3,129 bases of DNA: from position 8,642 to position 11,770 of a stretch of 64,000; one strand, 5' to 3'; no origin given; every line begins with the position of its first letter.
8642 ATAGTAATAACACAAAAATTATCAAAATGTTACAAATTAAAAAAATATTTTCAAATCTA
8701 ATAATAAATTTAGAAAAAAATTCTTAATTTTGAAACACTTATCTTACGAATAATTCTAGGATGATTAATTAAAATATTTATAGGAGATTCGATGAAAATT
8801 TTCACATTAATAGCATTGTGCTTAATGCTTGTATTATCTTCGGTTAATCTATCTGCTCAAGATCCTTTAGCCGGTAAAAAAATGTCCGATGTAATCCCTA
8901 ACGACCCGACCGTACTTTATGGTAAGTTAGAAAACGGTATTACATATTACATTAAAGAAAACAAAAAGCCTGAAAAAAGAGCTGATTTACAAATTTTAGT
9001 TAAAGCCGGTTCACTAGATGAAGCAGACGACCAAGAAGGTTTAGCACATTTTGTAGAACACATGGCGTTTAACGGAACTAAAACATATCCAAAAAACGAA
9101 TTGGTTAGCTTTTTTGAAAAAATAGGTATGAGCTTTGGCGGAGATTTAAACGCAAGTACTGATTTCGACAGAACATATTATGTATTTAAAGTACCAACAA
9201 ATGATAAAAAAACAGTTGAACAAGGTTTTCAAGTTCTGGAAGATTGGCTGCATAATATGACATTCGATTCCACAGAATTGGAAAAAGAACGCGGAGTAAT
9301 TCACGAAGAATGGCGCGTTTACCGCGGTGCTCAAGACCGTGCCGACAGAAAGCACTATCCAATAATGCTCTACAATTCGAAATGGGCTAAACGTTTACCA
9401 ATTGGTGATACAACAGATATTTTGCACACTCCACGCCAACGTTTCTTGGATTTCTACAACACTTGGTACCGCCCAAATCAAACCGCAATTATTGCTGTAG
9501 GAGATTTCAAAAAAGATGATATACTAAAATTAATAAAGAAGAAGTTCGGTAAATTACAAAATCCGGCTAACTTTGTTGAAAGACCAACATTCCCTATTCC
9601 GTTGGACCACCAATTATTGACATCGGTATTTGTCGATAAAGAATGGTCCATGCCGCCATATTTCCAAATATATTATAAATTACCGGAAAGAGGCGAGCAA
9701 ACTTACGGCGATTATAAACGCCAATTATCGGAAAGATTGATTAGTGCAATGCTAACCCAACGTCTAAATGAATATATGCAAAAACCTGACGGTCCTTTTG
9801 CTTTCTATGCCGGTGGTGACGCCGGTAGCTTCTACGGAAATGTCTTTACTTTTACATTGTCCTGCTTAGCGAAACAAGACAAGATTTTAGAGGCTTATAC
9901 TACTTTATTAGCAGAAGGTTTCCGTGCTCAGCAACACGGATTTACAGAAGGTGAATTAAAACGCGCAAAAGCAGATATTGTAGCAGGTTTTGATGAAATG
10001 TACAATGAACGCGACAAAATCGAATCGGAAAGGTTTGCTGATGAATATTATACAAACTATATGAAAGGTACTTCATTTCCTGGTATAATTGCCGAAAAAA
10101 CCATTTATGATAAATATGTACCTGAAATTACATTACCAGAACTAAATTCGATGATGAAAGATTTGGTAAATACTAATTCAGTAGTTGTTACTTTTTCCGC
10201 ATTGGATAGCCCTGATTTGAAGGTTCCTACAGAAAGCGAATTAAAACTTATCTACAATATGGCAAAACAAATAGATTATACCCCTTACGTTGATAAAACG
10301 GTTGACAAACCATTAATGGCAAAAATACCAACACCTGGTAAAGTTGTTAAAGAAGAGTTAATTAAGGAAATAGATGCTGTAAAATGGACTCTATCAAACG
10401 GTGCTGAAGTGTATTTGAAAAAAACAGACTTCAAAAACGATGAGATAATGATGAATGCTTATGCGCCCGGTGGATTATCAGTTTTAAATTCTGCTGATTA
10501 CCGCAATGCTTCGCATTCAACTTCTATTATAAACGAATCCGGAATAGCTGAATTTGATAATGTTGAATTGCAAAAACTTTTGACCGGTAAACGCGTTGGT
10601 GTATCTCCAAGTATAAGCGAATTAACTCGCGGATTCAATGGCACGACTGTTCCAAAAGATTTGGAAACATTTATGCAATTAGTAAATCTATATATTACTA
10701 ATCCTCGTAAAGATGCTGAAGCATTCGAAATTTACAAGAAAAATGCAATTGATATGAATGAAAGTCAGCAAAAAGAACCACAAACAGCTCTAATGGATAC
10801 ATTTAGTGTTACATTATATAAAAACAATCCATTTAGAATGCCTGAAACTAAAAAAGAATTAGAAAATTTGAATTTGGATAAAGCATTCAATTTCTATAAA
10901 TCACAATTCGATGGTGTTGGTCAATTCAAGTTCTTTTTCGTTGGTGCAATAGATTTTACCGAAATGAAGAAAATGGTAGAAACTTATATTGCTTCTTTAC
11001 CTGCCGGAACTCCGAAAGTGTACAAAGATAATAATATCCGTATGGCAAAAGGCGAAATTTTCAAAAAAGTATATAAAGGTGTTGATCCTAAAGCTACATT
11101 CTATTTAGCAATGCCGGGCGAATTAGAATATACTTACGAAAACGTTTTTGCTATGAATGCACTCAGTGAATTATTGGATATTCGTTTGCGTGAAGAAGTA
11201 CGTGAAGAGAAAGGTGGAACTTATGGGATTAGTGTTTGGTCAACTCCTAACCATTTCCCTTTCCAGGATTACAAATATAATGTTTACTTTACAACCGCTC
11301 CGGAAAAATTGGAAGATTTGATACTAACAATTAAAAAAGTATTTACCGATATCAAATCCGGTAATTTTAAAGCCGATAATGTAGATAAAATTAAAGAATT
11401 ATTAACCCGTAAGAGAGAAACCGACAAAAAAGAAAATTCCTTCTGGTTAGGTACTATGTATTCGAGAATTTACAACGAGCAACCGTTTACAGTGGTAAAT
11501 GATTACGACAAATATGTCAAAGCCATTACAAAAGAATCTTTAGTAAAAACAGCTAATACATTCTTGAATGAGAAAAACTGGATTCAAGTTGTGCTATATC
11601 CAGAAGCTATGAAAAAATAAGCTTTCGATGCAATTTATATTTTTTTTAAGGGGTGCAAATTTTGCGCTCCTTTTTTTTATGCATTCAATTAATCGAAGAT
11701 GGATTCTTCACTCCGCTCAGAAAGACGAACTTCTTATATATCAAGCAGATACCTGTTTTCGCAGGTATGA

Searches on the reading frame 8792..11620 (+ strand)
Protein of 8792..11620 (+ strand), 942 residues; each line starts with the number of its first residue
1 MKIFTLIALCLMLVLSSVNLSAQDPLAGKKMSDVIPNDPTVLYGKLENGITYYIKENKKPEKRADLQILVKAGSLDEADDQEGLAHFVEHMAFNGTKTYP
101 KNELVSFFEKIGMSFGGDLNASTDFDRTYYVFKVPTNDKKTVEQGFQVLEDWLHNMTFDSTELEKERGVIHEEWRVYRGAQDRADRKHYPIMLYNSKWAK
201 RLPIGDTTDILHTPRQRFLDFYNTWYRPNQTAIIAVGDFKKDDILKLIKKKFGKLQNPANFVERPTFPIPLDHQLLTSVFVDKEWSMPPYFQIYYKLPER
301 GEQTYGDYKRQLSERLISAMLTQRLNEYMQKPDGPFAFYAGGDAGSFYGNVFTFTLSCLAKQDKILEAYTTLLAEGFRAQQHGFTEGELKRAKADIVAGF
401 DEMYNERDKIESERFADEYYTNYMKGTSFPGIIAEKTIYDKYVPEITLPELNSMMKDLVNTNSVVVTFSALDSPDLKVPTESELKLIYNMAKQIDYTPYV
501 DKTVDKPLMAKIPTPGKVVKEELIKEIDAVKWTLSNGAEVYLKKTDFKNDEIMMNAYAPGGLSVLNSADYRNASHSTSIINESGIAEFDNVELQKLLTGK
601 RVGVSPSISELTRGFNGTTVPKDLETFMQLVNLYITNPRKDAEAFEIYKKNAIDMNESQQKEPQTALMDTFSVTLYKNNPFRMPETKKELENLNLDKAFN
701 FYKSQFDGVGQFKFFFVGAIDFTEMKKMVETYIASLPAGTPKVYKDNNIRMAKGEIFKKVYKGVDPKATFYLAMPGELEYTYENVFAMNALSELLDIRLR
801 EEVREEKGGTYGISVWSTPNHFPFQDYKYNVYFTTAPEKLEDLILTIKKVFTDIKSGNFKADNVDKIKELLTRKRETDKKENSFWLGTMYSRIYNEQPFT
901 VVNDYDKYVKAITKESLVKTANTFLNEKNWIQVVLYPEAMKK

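Call 30: search_protein_families(library=pfam, proteins=[window:8792-11620:+], max_evalue=0.001)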
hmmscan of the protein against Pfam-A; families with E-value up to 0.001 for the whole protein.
window:8792-11620:+ (942 aa): 2 families
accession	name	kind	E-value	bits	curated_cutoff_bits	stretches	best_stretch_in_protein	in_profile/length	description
PF05193.26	Peptidase_M16_C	-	6e-39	134.2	23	2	215-394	4-179/181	Peptidase M16 inactive domain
PF00675.25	Peptidase_M16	-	3.1e-34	118.5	22.3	1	55-181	4-123/149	Insulinase (Peptidase family M16)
